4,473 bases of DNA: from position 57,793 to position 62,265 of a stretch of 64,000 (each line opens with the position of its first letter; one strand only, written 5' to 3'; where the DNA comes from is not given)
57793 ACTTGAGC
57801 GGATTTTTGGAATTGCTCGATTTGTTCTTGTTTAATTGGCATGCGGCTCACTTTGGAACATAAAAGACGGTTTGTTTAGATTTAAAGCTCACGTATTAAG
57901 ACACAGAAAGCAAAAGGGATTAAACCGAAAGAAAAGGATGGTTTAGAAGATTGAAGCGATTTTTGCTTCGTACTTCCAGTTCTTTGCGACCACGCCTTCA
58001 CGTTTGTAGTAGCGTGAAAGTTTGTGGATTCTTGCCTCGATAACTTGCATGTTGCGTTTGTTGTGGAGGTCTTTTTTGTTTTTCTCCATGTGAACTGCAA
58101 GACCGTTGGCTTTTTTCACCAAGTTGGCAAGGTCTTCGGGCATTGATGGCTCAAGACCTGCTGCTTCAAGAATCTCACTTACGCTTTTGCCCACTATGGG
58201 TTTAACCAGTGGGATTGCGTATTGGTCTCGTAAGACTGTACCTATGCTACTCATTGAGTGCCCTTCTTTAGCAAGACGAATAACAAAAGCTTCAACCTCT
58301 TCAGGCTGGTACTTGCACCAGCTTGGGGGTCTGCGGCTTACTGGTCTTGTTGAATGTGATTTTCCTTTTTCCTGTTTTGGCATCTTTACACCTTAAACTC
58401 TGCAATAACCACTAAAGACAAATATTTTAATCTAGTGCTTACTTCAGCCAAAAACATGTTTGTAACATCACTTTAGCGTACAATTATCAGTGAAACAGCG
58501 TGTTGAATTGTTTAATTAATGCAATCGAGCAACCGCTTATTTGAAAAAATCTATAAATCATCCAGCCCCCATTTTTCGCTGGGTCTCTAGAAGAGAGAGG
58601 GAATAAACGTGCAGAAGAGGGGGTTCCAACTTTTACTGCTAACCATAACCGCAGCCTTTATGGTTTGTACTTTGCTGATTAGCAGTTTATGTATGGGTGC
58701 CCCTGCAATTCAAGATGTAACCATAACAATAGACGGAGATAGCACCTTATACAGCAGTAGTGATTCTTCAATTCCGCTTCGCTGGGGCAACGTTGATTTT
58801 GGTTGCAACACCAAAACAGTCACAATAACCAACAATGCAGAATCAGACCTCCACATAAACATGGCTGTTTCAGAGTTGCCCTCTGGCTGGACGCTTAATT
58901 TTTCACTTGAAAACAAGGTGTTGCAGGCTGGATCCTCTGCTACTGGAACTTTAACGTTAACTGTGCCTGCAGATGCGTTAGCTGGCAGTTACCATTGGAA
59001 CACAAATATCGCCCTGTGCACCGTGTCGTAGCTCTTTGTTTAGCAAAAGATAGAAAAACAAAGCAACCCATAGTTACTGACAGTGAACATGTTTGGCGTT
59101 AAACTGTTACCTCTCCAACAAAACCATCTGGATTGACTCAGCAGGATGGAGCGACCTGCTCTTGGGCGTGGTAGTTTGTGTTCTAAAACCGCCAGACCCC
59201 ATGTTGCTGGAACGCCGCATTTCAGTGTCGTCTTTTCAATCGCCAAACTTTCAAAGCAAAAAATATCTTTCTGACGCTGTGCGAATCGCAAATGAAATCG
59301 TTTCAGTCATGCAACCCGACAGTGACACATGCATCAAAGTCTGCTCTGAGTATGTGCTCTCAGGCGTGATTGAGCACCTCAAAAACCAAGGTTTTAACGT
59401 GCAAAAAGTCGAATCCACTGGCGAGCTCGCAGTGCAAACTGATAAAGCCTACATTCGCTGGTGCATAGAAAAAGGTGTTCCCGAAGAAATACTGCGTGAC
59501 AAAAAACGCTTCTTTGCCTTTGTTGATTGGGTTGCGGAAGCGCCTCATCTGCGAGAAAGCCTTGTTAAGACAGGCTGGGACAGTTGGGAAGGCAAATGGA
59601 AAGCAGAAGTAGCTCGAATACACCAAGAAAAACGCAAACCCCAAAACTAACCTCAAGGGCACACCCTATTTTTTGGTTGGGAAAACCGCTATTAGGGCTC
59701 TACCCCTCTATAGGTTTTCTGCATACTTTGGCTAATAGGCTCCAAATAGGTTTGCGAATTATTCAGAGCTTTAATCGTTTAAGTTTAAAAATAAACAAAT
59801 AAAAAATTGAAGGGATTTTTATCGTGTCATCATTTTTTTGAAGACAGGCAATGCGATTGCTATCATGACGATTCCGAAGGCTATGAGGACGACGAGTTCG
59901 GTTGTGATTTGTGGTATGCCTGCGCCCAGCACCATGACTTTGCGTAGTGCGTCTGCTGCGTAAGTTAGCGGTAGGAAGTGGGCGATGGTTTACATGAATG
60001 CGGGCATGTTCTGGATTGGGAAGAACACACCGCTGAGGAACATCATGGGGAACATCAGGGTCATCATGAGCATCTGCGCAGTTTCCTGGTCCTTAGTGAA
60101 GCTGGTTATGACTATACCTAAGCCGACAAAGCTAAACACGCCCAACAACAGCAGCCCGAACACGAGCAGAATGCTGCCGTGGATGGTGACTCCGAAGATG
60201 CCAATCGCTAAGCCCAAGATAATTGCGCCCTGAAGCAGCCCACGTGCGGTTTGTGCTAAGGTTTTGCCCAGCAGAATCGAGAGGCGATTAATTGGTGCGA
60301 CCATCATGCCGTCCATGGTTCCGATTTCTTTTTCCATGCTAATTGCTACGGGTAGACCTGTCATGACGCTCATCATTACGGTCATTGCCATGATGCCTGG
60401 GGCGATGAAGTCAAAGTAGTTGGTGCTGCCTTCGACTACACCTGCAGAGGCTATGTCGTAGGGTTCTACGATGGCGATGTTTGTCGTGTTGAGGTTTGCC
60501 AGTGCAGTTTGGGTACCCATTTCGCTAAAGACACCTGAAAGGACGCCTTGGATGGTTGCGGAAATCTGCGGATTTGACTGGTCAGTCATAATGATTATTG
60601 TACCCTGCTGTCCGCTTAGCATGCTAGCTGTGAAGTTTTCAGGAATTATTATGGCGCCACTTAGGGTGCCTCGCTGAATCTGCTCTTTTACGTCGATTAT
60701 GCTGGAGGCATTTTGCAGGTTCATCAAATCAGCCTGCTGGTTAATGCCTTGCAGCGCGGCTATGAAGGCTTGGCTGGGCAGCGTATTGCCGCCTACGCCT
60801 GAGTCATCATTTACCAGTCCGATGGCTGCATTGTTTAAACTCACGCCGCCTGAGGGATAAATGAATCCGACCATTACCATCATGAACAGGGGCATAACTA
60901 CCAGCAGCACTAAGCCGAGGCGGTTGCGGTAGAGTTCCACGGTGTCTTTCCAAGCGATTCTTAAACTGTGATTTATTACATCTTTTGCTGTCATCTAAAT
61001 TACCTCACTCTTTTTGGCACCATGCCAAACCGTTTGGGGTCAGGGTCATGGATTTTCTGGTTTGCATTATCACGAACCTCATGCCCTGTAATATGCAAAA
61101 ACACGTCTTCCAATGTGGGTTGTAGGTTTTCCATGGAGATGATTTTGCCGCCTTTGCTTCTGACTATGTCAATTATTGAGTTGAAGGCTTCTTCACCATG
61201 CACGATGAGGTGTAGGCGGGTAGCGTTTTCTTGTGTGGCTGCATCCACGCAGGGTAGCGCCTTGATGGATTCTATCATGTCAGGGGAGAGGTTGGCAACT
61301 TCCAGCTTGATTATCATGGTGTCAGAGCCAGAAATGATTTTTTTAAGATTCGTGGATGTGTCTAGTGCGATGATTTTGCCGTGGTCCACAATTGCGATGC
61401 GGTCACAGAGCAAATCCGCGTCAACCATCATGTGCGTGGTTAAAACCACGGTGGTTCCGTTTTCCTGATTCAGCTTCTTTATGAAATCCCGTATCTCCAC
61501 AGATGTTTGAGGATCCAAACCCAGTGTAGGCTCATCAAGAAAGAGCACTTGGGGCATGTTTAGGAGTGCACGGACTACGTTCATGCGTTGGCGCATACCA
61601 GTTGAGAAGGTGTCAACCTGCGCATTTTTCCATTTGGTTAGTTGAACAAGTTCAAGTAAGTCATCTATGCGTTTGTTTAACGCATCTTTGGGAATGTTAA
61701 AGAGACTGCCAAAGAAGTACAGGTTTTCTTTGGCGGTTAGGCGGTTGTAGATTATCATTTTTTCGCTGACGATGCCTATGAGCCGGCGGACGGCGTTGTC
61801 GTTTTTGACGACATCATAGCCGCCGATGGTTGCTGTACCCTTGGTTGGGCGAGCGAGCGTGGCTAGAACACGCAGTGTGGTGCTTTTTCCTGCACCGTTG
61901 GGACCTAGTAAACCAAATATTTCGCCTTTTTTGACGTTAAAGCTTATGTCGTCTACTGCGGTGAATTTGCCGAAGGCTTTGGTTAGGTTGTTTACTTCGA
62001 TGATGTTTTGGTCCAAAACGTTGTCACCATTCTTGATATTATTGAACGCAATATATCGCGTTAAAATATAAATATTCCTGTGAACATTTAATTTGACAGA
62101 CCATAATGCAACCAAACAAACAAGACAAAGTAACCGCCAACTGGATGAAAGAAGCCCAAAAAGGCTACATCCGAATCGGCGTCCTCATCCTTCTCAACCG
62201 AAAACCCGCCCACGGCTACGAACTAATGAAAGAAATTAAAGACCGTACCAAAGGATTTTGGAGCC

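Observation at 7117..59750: Interspersed 50-80 nt intergenic repeat family (six copies plus a degenerate fragment), possibly a small structured RNA family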

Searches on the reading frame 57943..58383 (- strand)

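Call 78: search_protein_families(library=pfam, max_evalue=0.00001, proteins=[window:57943-58383:-])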
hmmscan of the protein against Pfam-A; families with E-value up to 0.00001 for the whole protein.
window:57943-58383:- (146 aa): 2 families
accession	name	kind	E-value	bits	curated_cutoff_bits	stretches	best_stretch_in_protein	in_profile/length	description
PF08069.17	Ribosomal_S13_N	-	2.7e-22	79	25.4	1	1-57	4-60/60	Ribosomal S13/S15 N-terminal domain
PF00312.27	Ribosomal_S15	-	1e-16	61.3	31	1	70-142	3-77/81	Ribosomal protein S15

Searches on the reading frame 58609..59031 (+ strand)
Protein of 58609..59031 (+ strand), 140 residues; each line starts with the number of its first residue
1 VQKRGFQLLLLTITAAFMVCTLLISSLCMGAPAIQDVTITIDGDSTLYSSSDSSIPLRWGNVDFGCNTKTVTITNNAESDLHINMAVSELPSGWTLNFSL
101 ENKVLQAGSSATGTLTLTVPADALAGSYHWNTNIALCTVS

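Call 78: search_protein_families(library=pfam, max_evalue=0.00001, proteins=[window:58609-59031:+])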
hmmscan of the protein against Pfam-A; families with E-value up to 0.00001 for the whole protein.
window:58609-59031:+ (140 aa): 1 family
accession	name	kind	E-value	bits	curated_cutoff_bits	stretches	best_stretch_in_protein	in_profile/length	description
PF10633.15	NPCBM_assoc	-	1.6e-08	35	24.4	1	68-129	8-70/78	NPCBM-associated, NEW3 domain of alpha-galactosidase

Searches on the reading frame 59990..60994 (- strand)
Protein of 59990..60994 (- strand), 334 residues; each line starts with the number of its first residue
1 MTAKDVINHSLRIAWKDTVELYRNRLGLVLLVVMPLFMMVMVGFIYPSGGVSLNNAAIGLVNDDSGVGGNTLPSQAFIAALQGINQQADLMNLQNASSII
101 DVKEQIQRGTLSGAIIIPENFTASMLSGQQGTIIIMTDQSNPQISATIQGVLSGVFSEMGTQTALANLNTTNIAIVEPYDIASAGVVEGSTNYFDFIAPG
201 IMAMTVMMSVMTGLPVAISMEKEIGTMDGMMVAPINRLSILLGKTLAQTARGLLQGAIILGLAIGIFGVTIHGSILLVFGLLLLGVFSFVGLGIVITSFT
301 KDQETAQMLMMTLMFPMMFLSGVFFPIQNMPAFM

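Call 78: search_protein_families(library=pfam, max_evalue=0.00001, proteins=[window:59990-60994:-])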
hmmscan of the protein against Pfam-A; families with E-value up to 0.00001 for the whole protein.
window:59990-60994:- (334 aa): 3 families
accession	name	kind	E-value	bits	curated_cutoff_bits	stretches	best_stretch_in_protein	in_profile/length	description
PF12698.13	ABC2_membrane_3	-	1.9e-43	149.3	31.6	1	28-333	4-298/347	ABC-2 family transporter protein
PF01061.29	ABC2_membrane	-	2.9e-25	89.5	26.9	1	155-333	38-189/211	ABC-2 type transporter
PF12679.13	ABC2_membrane_2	-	1e-13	51.6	27.2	1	12-324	2-202/283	ABC-2 family transporter protein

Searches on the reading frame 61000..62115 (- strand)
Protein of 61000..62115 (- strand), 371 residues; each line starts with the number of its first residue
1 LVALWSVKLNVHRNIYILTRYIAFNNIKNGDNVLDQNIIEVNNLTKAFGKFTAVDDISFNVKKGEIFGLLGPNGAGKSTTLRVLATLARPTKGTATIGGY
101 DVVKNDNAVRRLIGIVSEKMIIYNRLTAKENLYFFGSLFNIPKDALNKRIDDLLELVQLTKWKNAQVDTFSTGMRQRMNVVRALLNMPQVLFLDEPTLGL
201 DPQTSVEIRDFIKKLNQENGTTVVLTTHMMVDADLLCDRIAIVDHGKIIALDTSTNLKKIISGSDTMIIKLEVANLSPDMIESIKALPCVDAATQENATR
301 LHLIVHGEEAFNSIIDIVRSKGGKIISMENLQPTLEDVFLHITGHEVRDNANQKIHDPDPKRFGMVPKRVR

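Call 78: search_protein_families(library=pfam, max_evalue=0.00001, proteins=[window:61000-62115:-])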
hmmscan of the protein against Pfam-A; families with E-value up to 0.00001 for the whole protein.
window:61000-62115:- (371 aa): 3 families
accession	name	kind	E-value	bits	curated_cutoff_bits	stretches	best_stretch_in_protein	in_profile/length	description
PF00005.33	ABC_tran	-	3e-32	112.5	25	1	55-197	2-136/137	ABC transporter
PF13304.12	AAA_21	-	2.6e-15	57.7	27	1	165-228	233-298/304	AAA domain, putative AbiEii toxin, Type IV TA system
PF13732.12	DrrA1-3_C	-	5.2e-07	30.7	27.4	1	270-342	18-80/81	ATP-binding protein DrrA1-3-like, C-terminal domain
